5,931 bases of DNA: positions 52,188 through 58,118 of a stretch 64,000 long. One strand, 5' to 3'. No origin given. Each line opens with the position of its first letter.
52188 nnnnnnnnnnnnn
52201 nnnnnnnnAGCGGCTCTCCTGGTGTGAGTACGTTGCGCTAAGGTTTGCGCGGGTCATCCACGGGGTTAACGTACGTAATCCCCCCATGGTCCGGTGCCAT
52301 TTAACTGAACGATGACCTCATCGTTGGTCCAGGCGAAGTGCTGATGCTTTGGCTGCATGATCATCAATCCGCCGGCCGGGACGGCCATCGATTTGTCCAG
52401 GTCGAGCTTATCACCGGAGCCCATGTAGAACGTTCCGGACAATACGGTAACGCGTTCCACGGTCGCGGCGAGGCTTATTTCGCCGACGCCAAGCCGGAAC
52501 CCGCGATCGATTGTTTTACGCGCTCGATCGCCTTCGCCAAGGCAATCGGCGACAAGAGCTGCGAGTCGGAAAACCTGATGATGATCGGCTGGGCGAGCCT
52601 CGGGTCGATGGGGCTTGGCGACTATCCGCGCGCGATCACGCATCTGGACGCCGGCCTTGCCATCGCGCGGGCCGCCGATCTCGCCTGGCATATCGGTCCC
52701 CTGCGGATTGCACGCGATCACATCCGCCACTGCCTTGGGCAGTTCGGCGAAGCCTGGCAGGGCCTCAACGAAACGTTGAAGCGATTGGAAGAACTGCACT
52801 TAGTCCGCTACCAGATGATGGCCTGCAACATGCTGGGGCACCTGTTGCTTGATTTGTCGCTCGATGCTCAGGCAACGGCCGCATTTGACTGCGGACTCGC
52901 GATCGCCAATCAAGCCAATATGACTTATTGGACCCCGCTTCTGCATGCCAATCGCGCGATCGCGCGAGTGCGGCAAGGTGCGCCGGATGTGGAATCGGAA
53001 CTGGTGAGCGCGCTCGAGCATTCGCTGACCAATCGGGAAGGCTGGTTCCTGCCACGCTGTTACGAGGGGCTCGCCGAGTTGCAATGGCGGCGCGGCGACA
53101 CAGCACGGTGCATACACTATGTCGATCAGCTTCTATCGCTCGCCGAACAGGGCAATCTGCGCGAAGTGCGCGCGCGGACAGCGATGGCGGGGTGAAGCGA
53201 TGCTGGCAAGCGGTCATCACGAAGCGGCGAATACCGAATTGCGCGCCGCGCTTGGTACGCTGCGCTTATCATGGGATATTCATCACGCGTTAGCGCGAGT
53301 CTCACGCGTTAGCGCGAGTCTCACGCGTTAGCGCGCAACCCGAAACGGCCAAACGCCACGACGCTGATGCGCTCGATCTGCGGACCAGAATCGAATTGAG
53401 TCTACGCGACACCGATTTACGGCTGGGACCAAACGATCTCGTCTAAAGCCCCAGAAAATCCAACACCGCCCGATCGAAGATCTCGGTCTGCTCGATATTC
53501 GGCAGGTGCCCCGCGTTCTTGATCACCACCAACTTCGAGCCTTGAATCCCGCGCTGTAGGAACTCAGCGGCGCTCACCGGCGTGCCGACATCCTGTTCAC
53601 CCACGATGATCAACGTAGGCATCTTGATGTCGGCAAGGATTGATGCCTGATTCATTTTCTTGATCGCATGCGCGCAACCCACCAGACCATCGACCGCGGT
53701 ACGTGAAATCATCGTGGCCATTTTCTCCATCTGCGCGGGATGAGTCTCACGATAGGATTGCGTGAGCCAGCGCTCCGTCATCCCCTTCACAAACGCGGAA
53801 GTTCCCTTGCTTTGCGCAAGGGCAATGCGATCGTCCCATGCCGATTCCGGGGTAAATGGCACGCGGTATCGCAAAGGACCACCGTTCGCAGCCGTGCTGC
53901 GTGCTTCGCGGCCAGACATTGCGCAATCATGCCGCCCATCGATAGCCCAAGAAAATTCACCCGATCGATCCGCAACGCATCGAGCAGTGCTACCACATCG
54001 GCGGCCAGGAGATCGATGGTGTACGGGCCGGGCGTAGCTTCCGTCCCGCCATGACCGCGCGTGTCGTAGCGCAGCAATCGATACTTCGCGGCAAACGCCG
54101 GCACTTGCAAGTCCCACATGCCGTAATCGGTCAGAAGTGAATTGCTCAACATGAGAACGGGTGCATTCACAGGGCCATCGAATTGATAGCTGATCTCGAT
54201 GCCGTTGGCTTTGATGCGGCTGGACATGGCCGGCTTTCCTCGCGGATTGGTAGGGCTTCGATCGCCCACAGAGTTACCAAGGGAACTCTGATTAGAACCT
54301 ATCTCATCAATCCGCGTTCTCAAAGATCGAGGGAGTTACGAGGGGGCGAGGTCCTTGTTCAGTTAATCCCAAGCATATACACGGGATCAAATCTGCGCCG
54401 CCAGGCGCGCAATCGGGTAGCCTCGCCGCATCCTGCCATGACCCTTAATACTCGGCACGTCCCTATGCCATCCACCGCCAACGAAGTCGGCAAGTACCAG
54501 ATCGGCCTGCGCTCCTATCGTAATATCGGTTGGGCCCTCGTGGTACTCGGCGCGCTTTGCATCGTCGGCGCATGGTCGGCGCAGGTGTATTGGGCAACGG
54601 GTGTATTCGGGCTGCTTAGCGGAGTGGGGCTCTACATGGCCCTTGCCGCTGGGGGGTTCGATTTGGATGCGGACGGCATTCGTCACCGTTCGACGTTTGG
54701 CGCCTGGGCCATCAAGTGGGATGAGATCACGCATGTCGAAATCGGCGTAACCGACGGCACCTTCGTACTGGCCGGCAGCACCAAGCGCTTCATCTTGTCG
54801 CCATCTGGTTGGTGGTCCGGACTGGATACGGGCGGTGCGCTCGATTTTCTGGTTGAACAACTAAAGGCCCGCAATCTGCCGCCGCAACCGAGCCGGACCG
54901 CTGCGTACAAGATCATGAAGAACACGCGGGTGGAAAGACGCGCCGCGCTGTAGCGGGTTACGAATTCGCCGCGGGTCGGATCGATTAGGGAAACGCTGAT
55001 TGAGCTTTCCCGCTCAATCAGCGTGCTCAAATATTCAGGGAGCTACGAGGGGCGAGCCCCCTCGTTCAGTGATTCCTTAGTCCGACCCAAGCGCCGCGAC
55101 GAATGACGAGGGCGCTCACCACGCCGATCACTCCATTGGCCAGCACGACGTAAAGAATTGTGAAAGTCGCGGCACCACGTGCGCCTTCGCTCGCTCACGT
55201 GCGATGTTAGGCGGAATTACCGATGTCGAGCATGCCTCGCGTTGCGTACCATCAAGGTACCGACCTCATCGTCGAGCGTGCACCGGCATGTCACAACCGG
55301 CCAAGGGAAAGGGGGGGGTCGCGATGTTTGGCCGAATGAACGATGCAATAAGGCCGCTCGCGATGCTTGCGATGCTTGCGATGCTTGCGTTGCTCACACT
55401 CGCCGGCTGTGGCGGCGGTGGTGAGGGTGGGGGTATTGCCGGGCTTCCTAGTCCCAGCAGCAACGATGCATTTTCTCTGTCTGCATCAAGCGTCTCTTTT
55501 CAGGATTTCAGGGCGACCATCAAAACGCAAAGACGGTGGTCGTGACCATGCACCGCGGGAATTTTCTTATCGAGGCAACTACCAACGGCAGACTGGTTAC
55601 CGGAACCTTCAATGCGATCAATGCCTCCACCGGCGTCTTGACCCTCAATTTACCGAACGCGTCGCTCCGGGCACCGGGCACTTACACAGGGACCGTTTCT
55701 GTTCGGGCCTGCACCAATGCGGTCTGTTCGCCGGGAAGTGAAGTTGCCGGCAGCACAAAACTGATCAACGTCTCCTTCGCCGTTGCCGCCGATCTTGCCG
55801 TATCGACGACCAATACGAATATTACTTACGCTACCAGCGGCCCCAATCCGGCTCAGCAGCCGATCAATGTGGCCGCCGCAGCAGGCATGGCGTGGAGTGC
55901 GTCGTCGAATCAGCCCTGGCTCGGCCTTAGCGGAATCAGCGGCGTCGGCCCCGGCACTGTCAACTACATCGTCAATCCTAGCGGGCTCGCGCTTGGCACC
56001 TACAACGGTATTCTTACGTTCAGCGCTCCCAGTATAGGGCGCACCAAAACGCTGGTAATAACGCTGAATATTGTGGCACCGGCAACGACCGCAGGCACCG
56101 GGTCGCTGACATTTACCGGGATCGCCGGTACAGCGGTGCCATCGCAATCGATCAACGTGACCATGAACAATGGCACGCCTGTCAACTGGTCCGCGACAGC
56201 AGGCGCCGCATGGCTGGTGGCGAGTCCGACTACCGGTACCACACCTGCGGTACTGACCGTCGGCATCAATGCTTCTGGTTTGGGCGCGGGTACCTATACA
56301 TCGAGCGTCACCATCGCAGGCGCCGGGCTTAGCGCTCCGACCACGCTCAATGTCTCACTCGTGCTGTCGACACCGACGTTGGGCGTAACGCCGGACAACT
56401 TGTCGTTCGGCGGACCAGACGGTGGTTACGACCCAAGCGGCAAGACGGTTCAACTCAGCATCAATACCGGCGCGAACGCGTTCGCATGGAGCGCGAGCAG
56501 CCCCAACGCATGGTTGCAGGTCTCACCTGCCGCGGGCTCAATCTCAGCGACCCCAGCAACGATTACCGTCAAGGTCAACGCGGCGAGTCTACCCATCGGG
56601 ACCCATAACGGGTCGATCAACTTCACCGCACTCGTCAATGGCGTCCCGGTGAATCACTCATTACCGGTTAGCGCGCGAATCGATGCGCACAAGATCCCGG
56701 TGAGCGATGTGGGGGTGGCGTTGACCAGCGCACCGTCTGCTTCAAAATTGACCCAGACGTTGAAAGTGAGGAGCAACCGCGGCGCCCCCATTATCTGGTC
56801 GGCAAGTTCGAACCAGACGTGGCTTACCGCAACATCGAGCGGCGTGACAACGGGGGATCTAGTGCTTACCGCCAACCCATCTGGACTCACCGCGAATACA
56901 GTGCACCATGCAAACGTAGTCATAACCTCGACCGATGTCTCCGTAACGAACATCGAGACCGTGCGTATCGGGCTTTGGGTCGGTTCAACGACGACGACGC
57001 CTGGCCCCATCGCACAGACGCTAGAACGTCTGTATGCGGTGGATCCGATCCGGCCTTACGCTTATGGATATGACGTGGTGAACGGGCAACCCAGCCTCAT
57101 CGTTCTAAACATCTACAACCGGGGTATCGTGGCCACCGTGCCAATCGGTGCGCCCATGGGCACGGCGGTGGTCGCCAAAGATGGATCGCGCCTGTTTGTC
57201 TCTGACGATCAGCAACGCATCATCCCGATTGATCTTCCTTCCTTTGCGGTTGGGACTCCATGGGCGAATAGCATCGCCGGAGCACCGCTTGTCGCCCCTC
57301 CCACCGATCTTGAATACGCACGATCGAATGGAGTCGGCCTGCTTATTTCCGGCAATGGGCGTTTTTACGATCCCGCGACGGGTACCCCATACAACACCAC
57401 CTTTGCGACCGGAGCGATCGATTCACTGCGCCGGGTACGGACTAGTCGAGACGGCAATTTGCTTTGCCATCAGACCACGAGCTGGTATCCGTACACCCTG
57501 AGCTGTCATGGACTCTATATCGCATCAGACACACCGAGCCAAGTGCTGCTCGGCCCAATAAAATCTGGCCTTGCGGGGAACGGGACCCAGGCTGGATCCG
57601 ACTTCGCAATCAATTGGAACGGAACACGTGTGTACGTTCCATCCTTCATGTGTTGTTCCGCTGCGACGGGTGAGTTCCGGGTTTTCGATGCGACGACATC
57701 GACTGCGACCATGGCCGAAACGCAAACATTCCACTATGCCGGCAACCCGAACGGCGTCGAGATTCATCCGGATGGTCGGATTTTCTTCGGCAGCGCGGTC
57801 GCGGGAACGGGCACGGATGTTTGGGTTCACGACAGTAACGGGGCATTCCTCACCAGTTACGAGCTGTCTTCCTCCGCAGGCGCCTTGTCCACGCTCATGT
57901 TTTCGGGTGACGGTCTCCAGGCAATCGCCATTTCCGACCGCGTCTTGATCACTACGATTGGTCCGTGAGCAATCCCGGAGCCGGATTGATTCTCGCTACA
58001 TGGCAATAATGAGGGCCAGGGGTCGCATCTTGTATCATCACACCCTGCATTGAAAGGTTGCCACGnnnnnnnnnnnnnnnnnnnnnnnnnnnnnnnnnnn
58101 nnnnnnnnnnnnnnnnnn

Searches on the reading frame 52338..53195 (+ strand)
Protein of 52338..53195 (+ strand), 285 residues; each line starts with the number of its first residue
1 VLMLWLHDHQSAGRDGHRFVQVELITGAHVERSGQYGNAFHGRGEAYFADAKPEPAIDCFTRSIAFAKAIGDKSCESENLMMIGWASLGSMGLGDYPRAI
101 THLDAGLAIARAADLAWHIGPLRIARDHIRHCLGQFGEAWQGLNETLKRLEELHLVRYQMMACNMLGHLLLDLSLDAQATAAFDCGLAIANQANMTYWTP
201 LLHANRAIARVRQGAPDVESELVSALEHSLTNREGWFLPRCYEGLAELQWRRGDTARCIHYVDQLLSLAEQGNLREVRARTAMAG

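Call 45: search_protein_families(library=ncbifam, proteins=[window:52338-53195:+], max_evalue=0.01)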
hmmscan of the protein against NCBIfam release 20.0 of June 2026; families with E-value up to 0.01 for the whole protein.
window:52338-53195:+ (285 aa): 0 families

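Call 46: search_protein_families(library=pfam, proteins=[window:52338-53195:+], max_evalue=0.01)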
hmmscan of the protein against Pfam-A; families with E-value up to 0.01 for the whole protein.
window:52338-53195:+ (285 aa): 4 families
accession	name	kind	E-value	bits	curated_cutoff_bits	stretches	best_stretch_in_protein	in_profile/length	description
PF07719.23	TPR_2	-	2.4e-07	30.8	27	0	39-66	3-30/34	Tetratricopeptide repeat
PF13424.12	TPR_12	-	6.9e-06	26.6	30.1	0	29-68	37-76/77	Tetratricopeptide repeat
PF00515.34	TPR_1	-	6.4e-05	23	27.8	0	39-65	3-29/34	Tetratricopeptide repeat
PF13428.12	TPR_14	-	0.0023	18.9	23.5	0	239-270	1-32/44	Tetratricopeptide repeat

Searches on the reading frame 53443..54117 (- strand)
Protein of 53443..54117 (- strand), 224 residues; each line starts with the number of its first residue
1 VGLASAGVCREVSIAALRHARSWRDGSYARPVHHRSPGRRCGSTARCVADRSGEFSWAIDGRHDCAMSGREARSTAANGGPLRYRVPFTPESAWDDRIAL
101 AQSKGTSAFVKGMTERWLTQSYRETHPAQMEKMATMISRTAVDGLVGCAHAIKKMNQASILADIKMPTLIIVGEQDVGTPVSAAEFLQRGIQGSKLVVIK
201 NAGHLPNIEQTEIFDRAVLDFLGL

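Call 21: search_protein_families(library=pfam, proteins=[window:53443-54117:-], max_evalue=0.001)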
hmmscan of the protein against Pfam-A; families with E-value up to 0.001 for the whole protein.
window:53443-54117:- (224 aa): 3 families
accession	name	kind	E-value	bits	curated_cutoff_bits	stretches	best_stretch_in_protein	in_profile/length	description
PF08386.16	Abhydrolase_4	-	3.2e-06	27.6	21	1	137-222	4-91/103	TAP-like protein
PF00561.26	Abhydrolase_1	-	2.3e-05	24.6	25.8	1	118-209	147-243/245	alpha/beta hydrolase fold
PF12697.13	Abhydrolase_6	-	0.00045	21.4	26.3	0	108-211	129-211/217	Alpha/beta hydrolase family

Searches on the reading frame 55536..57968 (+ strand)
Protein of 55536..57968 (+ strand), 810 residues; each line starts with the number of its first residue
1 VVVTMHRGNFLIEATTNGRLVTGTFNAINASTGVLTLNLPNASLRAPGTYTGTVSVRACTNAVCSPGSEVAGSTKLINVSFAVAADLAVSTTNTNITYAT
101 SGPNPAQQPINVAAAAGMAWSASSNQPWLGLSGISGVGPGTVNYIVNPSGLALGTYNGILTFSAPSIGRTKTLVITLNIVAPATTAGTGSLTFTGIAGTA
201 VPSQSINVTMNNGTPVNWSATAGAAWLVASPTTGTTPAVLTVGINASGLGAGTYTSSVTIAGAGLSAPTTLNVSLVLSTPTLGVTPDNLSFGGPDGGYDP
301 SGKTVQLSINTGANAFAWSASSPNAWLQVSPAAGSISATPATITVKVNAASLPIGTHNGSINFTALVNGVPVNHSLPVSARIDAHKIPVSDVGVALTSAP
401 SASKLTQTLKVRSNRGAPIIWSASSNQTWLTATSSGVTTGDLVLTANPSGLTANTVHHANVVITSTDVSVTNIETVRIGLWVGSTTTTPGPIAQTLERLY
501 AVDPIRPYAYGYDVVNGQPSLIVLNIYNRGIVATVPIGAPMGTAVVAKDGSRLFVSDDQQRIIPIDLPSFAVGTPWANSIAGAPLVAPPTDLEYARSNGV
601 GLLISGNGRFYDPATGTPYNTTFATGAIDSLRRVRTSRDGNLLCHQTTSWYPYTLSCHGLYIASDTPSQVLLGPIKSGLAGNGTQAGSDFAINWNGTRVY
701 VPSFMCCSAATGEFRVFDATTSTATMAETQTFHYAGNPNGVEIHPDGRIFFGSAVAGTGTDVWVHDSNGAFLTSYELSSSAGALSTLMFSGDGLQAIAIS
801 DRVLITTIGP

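Call 21: search_protein_families(library=pfam, proteins=[window:55536-57968:+], max_evalue=0.001)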
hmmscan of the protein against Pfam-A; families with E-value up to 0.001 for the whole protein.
window:55536-57968:+ (810 aa): 1 family
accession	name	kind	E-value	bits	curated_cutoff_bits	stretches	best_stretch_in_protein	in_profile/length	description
PF19190.6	BACON_2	-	1.4e-20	73.4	25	2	282-363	2-81/94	Viral BACON domain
